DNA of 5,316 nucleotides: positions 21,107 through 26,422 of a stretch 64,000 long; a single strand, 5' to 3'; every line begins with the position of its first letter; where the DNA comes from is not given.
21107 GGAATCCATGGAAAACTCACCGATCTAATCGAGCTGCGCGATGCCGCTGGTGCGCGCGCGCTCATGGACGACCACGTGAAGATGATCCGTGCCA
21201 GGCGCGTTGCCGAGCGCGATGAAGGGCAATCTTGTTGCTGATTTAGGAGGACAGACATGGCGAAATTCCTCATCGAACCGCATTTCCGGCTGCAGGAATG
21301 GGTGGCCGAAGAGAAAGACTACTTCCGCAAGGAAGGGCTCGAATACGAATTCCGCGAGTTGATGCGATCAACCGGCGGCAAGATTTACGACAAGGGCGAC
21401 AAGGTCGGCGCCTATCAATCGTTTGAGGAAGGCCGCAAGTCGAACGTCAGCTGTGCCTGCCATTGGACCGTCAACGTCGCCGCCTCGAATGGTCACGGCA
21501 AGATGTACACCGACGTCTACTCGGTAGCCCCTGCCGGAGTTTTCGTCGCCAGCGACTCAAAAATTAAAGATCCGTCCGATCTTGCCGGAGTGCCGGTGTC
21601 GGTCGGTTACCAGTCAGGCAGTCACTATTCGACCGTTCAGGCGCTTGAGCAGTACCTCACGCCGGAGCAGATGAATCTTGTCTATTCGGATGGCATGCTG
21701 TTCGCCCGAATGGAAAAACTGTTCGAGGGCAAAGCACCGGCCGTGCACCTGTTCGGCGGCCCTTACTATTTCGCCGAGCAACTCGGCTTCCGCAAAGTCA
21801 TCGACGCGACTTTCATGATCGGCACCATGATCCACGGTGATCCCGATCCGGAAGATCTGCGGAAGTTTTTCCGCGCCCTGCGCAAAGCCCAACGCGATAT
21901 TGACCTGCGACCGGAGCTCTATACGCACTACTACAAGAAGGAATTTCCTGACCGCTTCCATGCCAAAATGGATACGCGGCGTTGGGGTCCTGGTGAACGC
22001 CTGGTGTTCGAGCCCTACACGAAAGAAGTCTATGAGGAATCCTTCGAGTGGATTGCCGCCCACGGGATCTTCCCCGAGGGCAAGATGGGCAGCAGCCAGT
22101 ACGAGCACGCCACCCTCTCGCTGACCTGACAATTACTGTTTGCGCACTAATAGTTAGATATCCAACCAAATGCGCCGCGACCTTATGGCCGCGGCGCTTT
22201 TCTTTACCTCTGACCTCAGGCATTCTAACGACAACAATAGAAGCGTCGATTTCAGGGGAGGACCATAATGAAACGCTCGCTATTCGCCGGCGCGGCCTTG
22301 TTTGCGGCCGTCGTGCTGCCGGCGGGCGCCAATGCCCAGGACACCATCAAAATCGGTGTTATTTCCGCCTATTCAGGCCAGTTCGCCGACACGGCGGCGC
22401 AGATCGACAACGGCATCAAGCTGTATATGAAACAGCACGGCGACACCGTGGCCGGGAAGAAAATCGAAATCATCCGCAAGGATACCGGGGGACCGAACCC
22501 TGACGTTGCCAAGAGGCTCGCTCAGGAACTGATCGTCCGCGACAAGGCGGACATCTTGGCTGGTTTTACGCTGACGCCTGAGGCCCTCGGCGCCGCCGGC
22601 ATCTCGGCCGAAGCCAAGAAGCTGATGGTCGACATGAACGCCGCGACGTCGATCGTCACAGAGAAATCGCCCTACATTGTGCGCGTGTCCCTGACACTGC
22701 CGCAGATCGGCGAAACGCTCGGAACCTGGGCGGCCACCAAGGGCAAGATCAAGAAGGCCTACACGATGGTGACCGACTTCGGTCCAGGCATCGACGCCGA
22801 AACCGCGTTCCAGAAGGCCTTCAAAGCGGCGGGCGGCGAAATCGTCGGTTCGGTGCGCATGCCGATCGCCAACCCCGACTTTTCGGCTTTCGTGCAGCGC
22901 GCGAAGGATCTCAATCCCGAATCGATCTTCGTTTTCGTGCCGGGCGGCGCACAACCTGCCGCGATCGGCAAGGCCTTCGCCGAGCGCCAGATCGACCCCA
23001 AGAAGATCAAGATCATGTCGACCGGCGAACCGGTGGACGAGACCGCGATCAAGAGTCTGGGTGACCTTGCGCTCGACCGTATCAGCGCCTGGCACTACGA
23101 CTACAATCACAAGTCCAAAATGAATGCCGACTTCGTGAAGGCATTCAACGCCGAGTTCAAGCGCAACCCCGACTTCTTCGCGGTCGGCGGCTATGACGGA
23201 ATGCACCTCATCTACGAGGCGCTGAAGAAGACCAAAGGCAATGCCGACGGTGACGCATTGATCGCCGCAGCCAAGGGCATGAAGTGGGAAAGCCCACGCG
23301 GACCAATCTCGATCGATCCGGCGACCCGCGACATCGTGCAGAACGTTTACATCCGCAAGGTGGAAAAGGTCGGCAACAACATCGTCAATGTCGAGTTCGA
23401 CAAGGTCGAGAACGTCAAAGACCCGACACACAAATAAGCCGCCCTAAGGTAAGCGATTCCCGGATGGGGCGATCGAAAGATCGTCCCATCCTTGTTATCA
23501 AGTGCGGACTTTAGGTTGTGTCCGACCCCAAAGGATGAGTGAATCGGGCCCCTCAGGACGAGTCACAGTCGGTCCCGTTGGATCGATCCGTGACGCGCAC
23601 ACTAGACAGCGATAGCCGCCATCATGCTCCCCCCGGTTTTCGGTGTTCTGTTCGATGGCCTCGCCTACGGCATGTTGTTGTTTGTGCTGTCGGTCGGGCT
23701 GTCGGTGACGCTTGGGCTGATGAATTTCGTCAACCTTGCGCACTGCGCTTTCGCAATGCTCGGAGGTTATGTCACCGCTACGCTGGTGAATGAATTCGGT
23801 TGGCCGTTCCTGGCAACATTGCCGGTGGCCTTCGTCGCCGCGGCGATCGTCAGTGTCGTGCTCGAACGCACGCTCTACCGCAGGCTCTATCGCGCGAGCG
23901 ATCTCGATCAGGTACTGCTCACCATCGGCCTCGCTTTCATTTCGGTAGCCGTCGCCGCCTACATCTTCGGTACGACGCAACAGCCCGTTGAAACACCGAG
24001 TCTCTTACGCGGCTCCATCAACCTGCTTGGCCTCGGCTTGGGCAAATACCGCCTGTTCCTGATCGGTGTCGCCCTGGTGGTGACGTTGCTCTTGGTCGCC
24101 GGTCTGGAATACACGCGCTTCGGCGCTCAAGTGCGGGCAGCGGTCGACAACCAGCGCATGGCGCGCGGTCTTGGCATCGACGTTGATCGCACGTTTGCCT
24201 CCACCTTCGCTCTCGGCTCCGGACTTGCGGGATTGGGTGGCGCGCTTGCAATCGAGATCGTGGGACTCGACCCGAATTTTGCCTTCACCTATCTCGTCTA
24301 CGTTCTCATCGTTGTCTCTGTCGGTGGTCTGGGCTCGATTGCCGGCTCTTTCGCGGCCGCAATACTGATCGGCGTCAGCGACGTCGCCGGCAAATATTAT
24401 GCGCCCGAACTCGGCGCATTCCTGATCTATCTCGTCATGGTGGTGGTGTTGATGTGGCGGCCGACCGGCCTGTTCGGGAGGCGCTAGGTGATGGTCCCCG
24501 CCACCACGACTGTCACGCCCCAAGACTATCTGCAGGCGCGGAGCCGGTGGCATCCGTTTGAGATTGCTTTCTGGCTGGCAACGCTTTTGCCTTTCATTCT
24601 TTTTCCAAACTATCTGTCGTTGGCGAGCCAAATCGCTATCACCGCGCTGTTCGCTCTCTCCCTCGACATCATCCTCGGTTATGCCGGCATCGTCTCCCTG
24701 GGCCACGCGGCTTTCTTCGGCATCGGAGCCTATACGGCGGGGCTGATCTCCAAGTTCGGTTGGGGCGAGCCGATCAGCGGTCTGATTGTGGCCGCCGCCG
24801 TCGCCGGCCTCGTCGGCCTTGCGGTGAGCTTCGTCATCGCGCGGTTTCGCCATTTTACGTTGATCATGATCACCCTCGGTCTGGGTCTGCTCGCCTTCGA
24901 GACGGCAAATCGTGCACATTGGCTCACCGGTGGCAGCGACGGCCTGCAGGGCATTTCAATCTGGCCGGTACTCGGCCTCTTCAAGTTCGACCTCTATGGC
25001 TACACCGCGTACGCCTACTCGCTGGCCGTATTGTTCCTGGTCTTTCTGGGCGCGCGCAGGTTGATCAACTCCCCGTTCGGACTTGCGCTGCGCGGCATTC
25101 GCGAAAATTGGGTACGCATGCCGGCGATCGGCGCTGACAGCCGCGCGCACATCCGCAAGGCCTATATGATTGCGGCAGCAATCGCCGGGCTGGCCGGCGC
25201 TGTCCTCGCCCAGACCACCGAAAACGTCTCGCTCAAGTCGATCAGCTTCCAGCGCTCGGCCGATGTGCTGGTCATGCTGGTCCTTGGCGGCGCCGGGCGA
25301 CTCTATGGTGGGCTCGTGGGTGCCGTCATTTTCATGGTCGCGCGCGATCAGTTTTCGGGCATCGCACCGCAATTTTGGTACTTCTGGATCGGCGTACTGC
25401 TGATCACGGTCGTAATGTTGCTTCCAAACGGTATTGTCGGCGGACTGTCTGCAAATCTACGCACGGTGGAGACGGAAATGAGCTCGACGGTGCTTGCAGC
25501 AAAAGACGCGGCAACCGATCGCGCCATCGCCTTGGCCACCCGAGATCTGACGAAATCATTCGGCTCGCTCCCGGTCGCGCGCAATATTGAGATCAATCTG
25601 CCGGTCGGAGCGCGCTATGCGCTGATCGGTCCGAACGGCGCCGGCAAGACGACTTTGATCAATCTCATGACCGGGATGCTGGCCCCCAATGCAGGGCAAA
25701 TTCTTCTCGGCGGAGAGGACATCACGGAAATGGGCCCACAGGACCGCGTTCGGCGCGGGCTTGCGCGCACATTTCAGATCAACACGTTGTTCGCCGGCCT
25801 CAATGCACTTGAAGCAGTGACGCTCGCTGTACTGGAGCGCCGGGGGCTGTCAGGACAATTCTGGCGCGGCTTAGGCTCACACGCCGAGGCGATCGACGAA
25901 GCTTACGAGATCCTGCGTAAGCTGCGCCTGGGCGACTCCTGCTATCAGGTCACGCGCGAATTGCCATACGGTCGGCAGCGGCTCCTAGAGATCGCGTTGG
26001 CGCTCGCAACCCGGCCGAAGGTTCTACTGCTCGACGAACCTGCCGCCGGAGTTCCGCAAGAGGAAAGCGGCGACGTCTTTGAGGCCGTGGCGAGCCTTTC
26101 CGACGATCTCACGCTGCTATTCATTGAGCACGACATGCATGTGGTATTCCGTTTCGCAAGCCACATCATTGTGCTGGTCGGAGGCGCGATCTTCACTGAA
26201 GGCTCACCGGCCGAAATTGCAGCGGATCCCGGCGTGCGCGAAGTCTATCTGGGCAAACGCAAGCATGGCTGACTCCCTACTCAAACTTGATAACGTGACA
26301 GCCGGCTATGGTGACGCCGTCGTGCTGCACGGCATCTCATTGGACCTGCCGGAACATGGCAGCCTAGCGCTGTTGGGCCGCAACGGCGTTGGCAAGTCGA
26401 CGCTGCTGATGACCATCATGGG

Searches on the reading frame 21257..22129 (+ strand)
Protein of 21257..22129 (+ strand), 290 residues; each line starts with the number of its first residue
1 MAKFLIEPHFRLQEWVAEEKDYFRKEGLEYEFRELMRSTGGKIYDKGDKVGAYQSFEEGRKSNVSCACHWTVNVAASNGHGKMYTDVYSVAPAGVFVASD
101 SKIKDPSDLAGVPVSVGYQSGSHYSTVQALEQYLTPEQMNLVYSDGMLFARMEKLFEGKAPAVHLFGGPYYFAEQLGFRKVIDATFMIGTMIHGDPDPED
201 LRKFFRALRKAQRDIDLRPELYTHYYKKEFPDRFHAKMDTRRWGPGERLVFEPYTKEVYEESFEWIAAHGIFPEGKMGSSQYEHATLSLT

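Call 86: search_protein_families(library=pfam, proteins=[window:21257-22129:+], max_evalue=0.0001)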
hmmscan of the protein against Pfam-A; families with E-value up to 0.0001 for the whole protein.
window:21257-22129:+ (290 aa): 1 family
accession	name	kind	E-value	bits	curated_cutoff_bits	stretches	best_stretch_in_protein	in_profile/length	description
PF09084.16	NMT1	-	1.3e-06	28.9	20.5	0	16-164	9-145/216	NMT1/THI5 like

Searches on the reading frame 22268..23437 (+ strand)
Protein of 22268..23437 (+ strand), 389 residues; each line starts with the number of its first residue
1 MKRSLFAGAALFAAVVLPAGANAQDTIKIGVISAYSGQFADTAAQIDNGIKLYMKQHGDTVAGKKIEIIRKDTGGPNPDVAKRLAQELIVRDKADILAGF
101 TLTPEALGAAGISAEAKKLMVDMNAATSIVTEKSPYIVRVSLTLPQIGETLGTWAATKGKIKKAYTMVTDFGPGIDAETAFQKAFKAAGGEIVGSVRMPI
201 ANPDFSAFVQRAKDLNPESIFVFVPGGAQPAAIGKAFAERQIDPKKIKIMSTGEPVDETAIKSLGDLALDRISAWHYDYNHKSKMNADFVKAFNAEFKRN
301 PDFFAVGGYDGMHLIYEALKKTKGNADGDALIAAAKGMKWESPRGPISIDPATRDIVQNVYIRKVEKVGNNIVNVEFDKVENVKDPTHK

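Call 82: search_protein_families(library=pfam, proteins=[window:22268-23437:+], max_evalue=0.00001)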
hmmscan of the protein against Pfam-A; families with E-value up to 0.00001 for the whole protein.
window:22268-23437:+ (389 aa): 2 families
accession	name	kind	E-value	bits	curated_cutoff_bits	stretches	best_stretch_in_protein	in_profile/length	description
PF13458.12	Peripla_BP_6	-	9.6e-66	223.2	31.7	1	26-367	1-340/343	Periplasmic binding protein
PF13433.12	Peripla_BP_5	-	3.9e-25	89.2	27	1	27-371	1-342/363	Periplasmic binding protein domain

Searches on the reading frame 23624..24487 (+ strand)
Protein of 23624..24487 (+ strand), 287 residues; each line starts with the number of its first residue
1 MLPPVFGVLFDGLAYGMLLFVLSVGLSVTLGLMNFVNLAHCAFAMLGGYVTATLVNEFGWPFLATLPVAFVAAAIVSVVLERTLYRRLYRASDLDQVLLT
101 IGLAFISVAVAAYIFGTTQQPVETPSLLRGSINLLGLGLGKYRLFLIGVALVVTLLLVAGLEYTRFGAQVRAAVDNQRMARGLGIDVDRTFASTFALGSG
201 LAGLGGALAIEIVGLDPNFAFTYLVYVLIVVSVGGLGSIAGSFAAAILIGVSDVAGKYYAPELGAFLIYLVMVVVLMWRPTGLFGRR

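Call 86: search_protein_families(library=pfam, proteins=[window:23624-24487:+], max_evalue=0.0001)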
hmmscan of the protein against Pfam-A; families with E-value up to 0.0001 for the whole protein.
window:23624-24487:+ (287 aa): 1 family
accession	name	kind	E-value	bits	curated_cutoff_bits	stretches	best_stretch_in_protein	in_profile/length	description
PF02653.21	BPD_transp_2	-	7.2e-39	134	26.8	1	9-276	2-269/269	Branched-chain amino acid transport system / permease component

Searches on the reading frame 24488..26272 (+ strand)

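Call 82: search_protein_families(library=pfam, proteins=[window:24488-26272:+], max_evalue=0.00001)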
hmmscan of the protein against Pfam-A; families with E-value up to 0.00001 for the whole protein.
window:24488-26272:+ (594 aa): 4 families
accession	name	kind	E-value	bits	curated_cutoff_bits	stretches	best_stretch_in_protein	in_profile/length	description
PF02653.21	BPD_transp_2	-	2.4e-36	125.7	26.8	1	42-308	2-268/269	Branched-chain amino acid transport system / permease component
PF00005.33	ABC_tran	-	1.2e-26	94.4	25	1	365-519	2-136/137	ABC transporter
PF12399.14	BCA_ABC_TP_C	-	2.8e-07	30.4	25.5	1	571-591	5-25/27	Branched-chain amino acid ATP-binding cassette transporter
PF13304.12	AAA_21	-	1.8e-06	28.7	27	0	377-398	2-23/304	AAA domain, putative AbiEii toxin, Type IV TA system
